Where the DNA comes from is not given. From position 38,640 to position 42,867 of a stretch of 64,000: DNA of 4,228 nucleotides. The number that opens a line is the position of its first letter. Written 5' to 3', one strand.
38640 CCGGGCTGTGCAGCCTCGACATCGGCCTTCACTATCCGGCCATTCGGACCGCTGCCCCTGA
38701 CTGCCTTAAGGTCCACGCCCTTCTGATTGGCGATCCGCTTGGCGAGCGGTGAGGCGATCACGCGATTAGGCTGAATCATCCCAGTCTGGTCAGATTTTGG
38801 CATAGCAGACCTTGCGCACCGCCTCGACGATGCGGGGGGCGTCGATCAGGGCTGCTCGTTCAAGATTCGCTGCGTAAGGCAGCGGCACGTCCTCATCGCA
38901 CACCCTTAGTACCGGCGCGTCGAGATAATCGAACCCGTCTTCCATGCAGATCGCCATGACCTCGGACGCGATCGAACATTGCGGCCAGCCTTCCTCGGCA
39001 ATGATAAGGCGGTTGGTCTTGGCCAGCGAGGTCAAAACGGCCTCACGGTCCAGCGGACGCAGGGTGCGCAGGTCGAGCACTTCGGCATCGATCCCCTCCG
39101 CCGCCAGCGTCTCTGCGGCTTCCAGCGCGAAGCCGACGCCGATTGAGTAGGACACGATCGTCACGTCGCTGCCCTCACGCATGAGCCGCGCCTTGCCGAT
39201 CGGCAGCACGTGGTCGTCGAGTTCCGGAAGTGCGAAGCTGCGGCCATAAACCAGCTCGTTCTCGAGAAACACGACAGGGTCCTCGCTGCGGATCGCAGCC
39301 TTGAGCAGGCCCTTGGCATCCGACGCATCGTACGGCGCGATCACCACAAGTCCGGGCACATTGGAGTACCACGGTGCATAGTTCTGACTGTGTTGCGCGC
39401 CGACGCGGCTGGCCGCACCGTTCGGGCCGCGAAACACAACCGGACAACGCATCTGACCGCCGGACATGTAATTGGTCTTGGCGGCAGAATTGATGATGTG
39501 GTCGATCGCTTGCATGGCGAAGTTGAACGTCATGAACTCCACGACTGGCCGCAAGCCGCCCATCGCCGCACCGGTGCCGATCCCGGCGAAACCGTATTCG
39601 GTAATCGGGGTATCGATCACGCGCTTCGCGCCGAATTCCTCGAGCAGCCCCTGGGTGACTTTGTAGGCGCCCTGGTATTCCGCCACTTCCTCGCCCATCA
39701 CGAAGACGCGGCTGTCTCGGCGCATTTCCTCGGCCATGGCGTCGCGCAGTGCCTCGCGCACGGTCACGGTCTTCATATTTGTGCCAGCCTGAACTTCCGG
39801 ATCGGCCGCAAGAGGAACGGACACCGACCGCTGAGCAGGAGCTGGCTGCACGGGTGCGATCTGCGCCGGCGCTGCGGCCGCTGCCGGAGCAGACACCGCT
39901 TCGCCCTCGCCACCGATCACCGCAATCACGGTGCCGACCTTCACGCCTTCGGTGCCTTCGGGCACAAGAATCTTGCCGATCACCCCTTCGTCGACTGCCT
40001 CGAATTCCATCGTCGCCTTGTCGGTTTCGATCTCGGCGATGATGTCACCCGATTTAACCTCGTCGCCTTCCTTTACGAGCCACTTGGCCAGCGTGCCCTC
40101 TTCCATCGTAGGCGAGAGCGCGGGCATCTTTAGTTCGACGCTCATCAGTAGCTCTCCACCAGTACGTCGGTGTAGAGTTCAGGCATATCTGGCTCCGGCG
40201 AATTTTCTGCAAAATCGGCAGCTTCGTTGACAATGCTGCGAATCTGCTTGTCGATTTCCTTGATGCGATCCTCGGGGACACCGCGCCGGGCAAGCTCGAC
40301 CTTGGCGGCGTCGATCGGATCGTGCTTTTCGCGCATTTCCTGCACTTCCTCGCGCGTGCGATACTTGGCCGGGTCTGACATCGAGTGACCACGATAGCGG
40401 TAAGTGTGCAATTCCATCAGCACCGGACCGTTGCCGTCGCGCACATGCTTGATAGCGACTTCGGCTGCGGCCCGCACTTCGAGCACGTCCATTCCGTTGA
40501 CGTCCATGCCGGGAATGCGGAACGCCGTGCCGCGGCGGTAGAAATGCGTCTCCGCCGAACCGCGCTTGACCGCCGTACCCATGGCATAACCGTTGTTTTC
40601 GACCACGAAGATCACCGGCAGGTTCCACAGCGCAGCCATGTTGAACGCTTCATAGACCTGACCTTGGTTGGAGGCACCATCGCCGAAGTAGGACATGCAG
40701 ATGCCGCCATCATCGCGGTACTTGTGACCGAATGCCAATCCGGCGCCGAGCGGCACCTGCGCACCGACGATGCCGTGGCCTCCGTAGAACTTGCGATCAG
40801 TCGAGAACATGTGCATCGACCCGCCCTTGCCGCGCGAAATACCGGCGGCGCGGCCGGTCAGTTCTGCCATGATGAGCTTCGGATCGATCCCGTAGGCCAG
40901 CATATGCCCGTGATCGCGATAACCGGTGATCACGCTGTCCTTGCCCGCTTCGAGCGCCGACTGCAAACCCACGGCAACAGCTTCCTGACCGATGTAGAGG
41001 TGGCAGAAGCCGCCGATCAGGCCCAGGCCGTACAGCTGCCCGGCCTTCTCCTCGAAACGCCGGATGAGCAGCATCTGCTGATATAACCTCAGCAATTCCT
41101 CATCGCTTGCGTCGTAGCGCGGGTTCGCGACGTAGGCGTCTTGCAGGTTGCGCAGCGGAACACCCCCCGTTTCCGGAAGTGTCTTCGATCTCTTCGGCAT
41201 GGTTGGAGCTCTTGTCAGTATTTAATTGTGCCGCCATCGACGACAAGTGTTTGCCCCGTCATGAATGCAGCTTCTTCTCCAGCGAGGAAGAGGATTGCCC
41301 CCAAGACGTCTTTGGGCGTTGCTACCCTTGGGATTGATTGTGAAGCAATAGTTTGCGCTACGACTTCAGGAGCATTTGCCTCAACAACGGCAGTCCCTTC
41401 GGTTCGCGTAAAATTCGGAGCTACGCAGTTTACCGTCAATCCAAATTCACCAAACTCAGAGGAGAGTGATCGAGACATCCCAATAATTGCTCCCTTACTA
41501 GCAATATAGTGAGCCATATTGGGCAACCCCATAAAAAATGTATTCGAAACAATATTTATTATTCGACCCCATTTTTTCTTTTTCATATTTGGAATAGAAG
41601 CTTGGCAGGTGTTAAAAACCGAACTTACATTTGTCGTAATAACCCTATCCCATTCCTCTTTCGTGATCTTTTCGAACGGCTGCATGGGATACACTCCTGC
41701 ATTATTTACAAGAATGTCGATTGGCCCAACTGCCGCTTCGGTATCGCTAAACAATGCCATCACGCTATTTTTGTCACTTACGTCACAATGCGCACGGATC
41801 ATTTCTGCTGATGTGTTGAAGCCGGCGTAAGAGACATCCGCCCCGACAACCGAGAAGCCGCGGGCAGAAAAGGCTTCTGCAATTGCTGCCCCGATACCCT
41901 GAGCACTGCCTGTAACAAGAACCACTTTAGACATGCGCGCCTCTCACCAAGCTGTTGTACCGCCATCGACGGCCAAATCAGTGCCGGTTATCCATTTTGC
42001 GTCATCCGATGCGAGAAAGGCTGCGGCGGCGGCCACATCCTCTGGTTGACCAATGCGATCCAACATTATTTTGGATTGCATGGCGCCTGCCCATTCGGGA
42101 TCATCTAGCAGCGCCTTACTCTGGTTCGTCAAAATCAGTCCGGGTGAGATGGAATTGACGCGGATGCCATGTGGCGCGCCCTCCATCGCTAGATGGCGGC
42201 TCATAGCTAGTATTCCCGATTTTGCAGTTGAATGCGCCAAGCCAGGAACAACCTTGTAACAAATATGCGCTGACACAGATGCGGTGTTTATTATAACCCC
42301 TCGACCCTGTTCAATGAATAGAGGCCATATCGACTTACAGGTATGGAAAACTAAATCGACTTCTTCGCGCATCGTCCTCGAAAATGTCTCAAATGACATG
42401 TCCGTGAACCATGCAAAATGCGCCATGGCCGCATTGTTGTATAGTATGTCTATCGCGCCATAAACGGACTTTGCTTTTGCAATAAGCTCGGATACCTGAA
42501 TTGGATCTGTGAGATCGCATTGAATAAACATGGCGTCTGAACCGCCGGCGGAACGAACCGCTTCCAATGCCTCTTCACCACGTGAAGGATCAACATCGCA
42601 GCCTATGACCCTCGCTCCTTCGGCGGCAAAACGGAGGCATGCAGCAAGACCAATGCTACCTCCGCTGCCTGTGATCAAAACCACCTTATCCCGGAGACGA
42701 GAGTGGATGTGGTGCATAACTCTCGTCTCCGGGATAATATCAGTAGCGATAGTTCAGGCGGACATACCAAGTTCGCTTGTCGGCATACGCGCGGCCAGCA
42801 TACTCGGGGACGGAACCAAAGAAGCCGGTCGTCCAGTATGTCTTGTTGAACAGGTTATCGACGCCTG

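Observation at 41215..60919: Candidate undescribed pathway: Baeyer-Villiger opening of hydroxy-tetralones/naphthoquinones to 2-hydroxyglutarate, pyruvate and acetyl-CoA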

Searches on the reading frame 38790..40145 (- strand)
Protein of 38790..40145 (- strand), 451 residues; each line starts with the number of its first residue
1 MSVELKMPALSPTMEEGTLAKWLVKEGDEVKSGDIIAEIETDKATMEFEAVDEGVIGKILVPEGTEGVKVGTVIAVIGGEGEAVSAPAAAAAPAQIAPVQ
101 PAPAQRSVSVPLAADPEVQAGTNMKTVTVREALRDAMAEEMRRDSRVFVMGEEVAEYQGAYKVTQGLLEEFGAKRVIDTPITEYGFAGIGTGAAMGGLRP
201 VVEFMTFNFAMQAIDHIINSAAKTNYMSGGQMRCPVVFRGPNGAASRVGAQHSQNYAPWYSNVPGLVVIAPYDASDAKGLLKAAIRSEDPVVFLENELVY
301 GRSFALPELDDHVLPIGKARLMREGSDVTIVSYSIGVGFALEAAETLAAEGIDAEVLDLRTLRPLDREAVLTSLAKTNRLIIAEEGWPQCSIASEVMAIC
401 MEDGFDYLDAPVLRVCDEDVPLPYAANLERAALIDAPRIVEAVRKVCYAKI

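Call 4: search_protein_families(library=pfam, proteins=[window:38790-40145:-])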
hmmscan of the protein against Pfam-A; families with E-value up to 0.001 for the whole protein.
window:38790-40145:- (451 aa): 4 families
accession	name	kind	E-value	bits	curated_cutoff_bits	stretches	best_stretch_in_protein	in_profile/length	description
PF02779.29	Transket_pyr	-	2.6e-46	157.9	27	1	126-299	2-171/174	Transketolase, pyrimidine binding domain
PF02780.25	Transketolase_C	-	3.8e-40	137.1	25.9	1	317-439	1-124/124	Transketolase, C-terminal domain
PF00364.28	Biotin_lipoyl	-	4.2e-21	75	22.1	1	4-77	2-73/73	Biotin-requiring enzyme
PF13533.13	Biotin_lipoyl_2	-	2.8e-07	30.7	29.8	1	17-40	9-32/32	Biotin-lipoyl like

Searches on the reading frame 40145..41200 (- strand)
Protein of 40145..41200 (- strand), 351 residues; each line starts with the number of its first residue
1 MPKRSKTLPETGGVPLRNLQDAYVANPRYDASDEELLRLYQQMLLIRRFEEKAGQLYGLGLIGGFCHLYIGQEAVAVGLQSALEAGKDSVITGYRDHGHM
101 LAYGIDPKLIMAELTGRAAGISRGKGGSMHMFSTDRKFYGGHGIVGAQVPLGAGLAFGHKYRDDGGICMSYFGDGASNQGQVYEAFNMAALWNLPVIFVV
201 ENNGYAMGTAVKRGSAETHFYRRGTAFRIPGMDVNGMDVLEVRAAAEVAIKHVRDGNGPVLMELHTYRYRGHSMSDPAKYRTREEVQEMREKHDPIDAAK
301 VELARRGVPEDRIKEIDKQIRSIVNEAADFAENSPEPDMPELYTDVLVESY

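Call 4: search_protein_families(library=pfam, proteins=[window:40145-41200:-])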
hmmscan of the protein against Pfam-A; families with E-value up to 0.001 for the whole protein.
window:40145-41200:- (351 aa): 2 families
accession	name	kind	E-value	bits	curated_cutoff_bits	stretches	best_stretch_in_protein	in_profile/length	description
PF00676.26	E1_dh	-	1.2e-103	346.7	22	1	42-338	2-298/300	Dehydrogenase E1 component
PF13292.11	DXP_synthase_N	-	0.00038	20.2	21.2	1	145-217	113-183/274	1-deoxy-D-xylulose-5-phosphate synthase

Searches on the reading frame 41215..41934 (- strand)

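Call 3: search_protein_families(library=pfam, proteins=[window:41215-41934:-])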
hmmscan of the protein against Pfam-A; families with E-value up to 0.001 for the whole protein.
window:41215-41934:- (239 aa): 5 families
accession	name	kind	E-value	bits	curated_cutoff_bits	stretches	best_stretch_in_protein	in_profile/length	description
PF13561.12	adh_short_C2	-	1.3e-56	192.2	27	1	9-235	1-234/236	Enoyl-(Acyl carrier protein) reductase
PF00106.31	adh_short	-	2.1e-52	177.9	26.6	1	3-185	1-191/195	short chain dehydrogenase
PF08659.16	KR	-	2.6e-09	37.7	22.6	1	6-146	4-152/180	KR domain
PF08643.16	DUF1776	-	5e-06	26.6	25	1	80-171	101-194/294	Fungal family of unknown function (DUF1776)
PF01370.27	Epimerase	-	0.00033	20.6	20.9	1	5-66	1-64/240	NAD dependent epimerase/dehydratase family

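Call 5: search_protein_families(library=ncbifam, proteins=[window:41215-41934:-], max_evalue=1e-10)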
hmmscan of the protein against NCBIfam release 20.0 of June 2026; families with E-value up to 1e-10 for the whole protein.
window:41215-41934:- (239 aa): 201 families (the best 25 are shown)
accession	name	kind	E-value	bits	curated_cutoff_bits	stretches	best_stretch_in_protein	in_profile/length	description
NF047923.1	pyridox_DH_SDR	equivalog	8.3e-70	235.1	325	1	3-238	4-242/243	pyridoxal 4-dehydrogenase, SDR-type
NF009466.0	PRK12826.1-2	subfamily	3.3e-63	213.4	222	1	1-236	2-244/248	3-oxoacyl-ACP reductase FabG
TIGR01830.1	3oxo_ACP_reduc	equivalog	6.6e-58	196.2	297.75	1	5-236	1-238/239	3-oxoacyl-[acyl-carrier-protein] reductase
NF004198.0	PRK05653.1-3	equivalog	2.4e-57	194.3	296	1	2-236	7-246/248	3-oxoacyl-ACP reductase FabG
NF005559.1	PRK07231.1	subfamily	1.9e-55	188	215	1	3-236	5-247/249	glucose 1-dehydrogenase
NF004197.0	PRK05653.1-1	equivalog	8.9e-55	186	332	1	2-236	7-246/249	3-oxoacyl-ACP reductase FabG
NF009464.0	PRK12824.1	subfamily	1.3e-54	185.4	269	1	1-236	1-242/245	3-oxoacyl-ACP reductase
NF009468.0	PRK12826.1-4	equivalog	2.6e-54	184.6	318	1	2-237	7-248/256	SDR family oxidoreductase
NF052558.1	MBtsdlDhBudC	equivalog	1e-53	182.5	270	1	2-236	3-241/250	meso-2,3-butanediol dehydrogenase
TIGR01829.1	AcAcCoA_reduct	subfamily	2.7e-52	177.9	302.1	1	3-236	1-240/242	acetoacetyl-CoA reductase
NF004791.0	PRK06138.1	equivalog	4.7e-52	176.8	312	1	2-236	5-249/252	SDR family oxidoreductase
NF005309.0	PRK06841.1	subfamily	5.8e-52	176.7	286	1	2-235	15-251/255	GolD/DthD family dehydrogenase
NF004202.0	PRK05653.2-2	equivalog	3.1e-50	171.2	333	1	3-237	8-248/259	3-oxoacyl-ACP reductase FabG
NF040605.2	mycolic_FabG1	exception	8.7e-49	166.5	420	1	2-236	1-229/233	3-oxoacyl-ACP reductase FabG1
TIGR01963.1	PHB_DH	subfamily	1.5e-48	165.2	307.05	1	3-236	2-252/255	3-hydroxybutyrate dehydrogenase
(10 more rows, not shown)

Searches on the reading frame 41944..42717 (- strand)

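Call 3: search_protein_families(library=pfam, proteins=[window:41944-42717:-])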
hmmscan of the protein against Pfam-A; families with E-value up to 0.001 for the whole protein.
window:41944-42717:- (257 aa): 6 families
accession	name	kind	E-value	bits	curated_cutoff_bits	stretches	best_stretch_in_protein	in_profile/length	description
PF13561.12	adh_short_C2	-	2.7e-59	201.1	27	1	20-255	6-236/236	Enoyl-(Acyl carrier protein) reductase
PF00106.31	adh_short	-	1.6e-45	155.5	26.6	1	11-205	1-192/195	short chain dehydrogenase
PF08659.16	KR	-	2.7e-08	34.4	22.6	1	13-120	3-113/180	KR domain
PF01370.27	Epimerase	-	1e-07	32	20.9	1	13-115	1-91/240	NAD dependent epimerase/dehydratase family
PF23441.1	SDR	-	2.3e-06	27.6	27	1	142-254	146-255/258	SDR-like rossmann domain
PF16363.11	GDP_Man_Dehyd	-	6.5e-05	23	27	1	14-105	1-92/332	GDP-mannose 4,6 dehydratase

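Call 5: search_protein_families(library=ncbifam, proteins=[window:41944-42717:-], max_evalue=1e-10)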
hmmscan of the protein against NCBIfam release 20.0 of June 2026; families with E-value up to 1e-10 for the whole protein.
window:41944-42717:- (257 aa): 200 families (the best 25 are shown)
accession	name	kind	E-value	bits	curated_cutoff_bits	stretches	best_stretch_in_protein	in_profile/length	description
NF005559.1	PRK07231.1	subfamily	3e-60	203.8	215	1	7-255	1-248/249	glucose 1-dehydrogenase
NF052558.1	MBtsdlDhBudC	equivalog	3.6e-60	203.6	270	1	9-257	2-244/250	meso-2,3-butanediol dehydrogenase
NF004818.0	PRK06172.1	equivalog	3.4e-55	187.1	336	1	6-256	3-252/253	SDR family oxidoreductase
NF005469.0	PRK07063.1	equivalog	2.3e-54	184.6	306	1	6-255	3-255/260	SDR family oxidoreductase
NF009468.0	PRK12826.1-4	equivalog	3.5e-54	184.2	318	1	6-254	3-247/256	SDR family oxidoreductase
NF004198.0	PRK05653.1-3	equivalog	5.5e-54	183.2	296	1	6-254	3-246/248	3-oxoacyl-ACP reductase FabG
NF004713.0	PRK06057.1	equivalog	1.1e-53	182.4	404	1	4-255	3-250/257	3-oxoacyl-ACP reductase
NF004791.0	PRK06138.1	equivalog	1.8e-53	181.4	312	1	7-257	2-252/252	SDR family oxidoreductase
NF005309.0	PRK06841.1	subfamily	1.3e-49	169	286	1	7-255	12-253/255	GolD/DthD family dehydrogenase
NF009466.0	PRK12826.1-2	subfamily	1.5e-49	168.8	222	1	10-255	3-245/248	3-oxoacyl-ACP reductase FabG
TIGR01830.1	3oxo_ACP_reduc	equivalog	1.2e-48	165.9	297.75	1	13-254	1-238/239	3-oxoacyl-[acyl-carrier-protein] reductase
NF006493.1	PRK08936.1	subfamily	1.3e-48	165.6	420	1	6-256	3-252/261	glucose-1-dehydrogenase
NF009093.0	PRK12429.1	subfamily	9.2e-48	162.8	258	1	7-256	2-258/259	3-hydroxybutyrate dehydrogenase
NF005853.0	PRK07774.1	equivalog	1.2e-47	162.5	303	1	7-255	3-247/250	SDR family oxidoreductase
NF005681.0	PRK07478.1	subfamily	1.6e-46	158.7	267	1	6-255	2-250/254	SDR family oxidoreductase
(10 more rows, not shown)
